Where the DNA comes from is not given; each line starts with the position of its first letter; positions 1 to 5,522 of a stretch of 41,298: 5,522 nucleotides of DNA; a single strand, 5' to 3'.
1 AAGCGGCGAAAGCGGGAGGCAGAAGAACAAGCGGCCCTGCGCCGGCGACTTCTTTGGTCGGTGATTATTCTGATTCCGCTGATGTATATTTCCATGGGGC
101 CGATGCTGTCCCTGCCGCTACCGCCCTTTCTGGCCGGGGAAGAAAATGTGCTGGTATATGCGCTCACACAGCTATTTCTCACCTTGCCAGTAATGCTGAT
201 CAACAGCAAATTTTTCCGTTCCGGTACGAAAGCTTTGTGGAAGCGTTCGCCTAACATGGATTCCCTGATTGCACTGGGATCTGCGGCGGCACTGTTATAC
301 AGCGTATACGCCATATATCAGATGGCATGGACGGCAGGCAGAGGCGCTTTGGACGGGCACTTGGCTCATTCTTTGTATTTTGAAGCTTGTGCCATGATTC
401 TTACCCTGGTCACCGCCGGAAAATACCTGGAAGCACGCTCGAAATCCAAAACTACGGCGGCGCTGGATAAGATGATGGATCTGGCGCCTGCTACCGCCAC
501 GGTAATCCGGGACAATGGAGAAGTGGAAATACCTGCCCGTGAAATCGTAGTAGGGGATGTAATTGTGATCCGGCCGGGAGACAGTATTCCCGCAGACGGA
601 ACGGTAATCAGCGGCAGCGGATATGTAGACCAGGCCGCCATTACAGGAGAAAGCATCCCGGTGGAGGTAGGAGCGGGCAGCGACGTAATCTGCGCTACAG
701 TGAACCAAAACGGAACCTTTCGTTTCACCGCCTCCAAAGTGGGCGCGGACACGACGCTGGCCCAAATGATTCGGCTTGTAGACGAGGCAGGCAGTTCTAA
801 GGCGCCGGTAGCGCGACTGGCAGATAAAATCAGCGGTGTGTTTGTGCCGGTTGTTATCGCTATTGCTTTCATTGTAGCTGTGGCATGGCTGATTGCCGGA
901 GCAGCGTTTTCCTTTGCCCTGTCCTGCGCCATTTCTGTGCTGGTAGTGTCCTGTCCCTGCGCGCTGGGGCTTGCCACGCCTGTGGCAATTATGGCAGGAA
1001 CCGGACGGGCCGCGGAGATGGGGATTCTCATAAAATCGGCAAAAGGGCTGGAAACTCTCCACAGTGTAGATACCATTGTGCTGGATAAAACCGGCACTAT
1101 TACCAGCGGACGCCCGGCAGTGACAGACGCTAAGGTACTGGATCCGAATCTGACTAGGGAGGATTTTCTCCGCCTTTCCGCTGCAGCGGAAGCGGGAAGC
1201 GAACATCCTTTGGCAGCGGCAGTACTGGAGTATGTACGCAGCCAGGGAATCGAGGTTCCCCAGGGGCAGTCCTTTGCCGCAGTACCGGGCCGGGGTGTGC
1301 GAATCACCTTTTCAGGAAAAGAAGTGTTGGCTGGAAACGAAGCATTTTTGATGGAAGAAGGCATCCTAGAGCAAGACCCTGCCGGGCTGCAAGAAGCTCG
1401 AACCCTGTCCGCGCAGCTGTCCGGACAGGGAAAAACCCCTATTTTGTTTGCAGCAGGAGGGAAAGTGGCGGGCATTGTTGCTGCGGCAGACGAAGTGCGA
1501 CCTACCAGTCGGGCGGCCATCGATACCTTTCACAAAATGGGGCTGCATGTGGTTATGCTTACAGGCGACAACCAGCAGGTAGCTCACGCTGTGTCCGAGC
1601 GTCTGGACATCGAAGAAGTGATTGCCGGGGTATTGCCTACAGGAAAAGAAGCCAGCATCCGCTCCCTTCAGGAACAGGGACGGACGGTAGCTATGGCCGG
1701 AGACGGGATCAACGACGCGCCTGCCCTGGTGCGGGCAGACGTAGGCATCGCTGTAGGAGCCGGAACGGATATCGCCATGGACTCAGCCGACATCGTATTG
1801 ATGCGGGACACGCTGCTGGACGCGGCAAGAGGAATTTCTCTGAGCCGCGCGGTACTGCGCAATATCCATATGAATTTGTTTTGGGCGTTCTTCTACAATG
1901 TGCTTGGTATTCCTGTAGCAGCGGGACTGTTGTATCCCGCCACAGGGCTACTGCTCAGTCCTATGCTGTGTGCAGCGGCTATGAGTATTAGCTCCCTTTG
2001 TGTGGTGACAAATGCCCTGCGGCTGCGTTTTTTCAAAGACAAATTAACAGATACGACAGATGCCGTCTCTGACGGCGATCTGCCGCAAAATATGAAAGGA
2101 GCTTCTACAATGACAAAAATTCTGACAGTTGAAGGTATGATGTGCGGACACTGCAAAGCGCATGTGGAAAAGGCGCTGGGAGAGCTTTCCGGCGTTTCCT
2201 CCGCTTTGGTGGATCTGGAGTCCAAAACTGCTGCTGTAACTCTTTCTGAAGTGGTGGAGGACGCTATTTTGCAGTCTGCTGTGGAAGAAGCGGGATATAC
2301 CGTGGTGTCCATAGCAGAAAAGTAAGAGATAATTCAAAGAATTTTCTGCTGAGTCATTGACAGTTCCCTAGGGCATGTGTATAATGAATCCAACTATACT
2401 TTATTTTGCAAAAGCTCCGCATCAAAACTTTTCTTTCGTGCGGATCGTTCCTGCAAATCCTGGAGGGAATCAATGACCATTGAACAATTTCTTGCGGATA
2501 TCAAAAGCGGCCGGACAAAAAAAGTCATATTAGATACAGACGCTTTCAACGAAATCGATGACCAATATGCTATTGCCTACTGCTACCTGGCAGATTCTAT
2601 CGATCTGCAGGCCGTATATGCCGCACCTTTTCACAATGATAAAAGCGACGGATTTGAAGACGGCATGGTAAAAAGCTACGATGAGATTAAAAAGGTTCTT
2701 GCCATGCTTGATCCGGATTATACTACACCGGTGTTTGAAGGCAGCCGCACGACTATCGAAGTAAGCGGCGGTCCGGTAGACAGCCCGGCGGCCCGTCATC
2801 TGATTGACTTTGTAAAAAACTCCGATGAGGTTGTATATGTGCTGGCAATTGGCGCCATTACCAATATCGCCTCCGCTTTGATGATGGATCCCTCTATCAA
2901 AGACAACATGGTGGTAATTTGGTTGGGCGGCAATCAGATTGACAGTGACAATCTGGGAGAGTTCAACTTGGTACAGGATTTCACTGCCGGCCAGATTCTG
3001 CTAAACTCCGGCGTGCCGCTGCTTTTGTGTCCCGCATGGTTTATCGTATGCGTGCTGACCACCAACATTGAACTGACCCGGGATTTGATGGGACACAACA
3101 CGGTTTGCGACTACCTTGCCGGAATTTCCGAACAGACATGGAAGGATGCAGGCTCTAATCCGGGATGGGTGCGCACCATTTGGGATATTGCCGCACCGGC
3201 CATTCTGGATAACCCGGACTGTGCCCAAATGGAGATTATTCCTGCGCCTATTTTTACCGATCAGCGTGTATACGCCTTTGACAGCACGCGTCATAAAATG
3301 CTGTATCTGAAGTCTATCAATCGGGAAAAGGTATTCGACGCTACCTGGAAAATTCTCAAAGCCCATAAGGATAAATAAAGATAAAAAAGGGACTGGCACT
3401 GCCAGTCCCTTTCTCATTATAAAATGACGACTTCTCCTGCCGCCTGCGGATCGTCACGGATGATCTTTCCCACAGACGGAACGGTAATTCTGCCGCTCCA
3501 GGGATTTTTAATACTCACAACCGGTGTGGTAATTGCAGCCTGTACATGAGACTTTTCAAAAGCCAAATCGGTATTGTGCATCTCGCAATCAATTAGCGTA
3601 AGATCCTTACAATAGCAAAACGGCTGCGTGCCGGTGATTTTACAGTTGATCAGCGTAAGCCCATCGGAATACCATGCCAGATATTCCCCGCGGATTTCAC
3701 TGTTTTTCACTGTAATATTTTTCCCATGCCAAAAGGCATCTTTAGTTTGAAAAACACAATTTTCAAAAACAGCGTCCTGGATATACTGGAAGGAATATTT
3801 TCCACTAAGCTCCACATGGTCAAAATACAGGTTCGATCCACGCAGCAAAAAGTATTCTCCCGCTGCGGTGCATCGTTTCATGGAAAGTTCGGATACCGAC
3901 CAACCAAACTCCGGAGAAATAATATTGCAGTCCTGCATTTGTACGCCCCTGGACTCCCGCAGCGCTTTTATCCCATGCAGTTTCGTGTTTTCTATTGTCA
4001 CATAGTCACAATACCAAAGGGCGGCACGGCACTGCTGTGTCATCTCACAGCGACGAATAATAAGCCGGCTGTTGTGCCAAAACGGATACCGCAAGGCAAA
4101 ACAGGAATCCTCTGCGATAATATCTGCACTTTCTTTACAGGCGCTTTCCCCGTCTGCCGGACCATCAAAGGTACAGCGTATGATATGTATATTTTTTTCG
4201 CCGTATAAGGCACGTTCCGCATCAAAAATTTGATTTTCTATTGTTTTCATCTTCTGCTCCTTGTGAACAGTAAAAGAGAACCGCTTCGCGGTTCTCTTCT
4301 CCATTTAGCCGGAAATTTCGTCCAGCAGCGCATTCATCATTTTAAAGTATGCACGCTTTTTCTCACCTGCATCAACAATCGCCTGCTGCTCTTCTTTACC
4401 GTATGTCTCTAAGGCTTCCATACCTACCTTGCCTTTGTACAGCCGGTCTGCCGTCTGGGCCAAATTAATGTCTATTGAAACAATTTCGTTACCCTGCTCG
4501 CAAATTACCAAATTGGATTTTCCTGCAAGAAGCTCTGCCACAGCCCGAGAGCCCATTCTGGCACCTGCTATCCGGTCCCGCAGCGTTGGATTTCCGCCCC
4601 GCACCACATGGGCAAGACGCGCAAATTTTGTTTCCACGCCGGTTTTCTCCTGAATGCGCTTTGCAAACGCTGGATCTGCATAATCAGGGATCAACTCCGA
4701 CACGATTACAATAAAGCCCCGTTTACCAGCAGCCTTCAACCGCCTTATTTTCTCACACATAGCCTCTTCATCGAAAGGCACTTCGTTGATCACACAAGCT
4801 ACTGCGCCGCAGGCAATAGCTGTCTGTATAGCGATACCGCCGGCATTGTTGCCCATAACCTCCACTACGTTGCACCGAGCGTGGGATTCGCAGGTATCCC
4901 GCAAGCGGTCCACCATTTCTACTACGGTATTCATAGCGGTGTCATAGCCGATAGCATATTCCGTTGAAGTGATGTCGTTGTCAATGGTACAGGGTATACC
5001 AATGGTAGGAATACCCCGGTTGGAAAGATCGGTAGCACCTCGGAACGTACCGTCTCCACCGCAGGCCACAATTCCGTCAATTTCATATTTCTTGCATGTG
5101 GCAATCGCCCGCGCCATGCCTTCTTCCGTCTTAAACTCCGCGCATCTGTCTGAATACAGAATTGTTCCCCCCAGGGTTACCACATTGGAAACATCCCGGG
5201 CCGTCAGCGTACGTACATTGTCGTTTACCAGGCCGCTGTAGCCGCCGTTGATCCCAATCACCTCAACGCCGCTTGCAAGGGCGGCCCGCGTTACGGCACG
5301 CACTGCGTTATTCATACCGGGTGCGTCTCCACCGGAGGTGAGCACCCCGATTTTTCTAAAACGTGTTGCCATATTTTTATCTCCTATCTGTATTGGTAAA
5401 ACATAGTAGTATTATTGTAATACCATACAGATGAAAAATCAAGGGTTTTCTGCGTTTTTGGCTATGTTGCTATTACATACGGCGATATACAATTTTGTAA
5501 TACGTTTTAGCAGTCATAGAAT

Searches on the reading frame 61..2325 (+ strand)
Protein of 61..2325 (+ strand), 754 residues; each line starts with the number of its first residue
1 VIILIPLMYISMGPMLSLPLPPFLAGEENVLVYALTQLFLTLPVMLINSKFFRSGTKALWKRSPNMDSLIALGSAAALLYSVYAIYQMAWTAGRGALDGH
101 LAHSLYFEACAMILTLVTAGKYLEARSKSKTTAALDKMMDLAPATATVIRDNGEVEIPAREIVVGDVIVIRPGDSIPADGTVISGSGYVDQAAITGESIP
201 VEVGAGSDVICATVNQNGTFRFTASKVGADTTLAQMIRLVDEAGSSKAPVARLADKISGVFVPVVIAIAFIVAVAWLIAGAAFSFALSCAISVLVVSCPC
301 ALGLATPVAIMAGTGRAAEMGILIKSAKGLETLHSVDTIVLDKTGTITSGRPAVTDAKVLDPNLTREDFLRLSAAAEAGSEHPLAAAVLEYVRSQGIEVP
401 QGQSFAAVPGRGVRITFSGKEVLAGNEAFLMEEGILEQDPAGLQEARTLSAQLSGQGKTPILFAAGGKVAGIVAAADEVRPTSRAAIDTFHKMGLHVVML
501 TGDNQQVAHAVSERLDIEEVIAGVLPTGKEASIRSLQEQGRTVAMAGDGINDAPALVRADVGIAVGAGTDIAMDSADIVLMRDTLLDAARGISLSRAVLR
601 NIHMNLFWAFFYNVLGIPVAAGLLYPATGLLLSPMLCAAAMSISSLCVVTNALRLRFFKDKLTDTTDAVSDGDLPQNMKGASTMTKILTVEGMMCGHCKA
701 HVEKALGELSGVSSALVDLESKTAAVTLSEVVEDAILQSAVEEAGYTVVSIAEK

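Call 6: search_protein_families(library=pfam, proteins=[window:61-2325:+], max_evalue=0.001)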
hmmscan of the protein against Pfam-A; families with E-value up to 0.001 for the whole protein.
window:61-2325:+ (754 aa): 4 families
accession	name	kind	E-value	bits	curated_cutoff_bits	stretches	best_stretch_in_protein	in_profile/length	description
PF00122.25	E1-E2_ATPase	-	1.1e-57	194.9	28.1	1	141-319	2-180/181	E1-E2 ATPase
PF00702.32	Hydrolase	-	2.4e-30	106.8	26.4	1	336-560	1-191/191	haloacid dehalogenase-like hydrolase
PF00403.32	HMA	-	4.1e-15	56.3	24.8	1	688-747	2-62/62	Heavy-metal-associated domain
PF08282.18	Hydrolase_3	-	0.00059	20.1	20.9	0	538-580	201-243/255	haloacid dehalogenase-like hydrolase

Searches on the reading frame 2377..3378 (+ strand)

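Call 6: search_protein_families(library=pfam, proteins=[window:2377-3378:+], max_evalue=0.001)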
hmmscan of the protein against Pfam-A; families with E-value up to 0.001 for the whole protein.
window:2377-3378:+ (333 aa): 2 families
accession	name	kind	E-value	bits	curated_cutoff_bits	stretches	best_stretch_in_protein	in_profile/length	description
PF01156.24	IU_nuc_hydro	-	1.7e-17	64.5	34.2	1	50-284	1-251/297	Inosine-uridine preferring nucleoside hydrolase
PF07632.16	Sde182_NH-like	-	1.2e-05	25.5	26.8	1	49-169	1-134/268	Cellulose-binding Sde182, nucleoside hydrolase-like domain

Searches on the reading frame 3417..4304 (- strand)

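Call 6: search_protein_families(library=pfam, proteins=[window:3417-4304:-], max_evalue=0.001)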
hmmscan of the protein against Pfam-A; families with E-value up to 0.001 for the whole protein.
window:3417-4304:- (295 aa): 2 families
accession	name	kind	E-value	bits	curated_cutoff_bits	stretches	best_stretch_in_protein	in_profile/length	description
PF12541.14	DUF3737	-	8.1e-108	360.2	23.9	1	20-289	1-268/275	Protein of unknown function (DUF3737)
PF13229.12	Beta_helix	-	6.6e-08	32.8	25.9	0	173-246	27-114/158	Right handed beta helix region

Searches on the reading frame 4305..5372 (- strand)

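Call 6: search_protein_families(library=pfam, proteins=[window:4305-5372:-], max_evalue=0.001)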
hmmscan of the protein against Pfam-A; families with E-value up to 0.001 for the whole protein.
window:4305-5372:- (355 aa): 4 families
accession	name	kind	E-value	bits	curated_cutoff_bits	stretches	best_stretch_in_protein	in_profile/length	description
PF00365.25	PFK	-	8.6e-98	327.5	30.9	1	7-279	1-275/277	Phosphofructokinase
PF00781.29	DAGK_cat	-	0.00013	22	23.6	0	83-116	40-74/125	Diacylglycerol kinase catalytic domain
PF01513.26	NAD_kinase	-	0.00028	21.6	25.5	0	88-127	63-103/130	ATP-NAD kinase N-terminal domain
PF00532.27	Peripla_BP_1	-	0.00086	19.3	22.2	0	81-141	41-95/281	Periplasmic binding proteins and sugar binding domain of LacI family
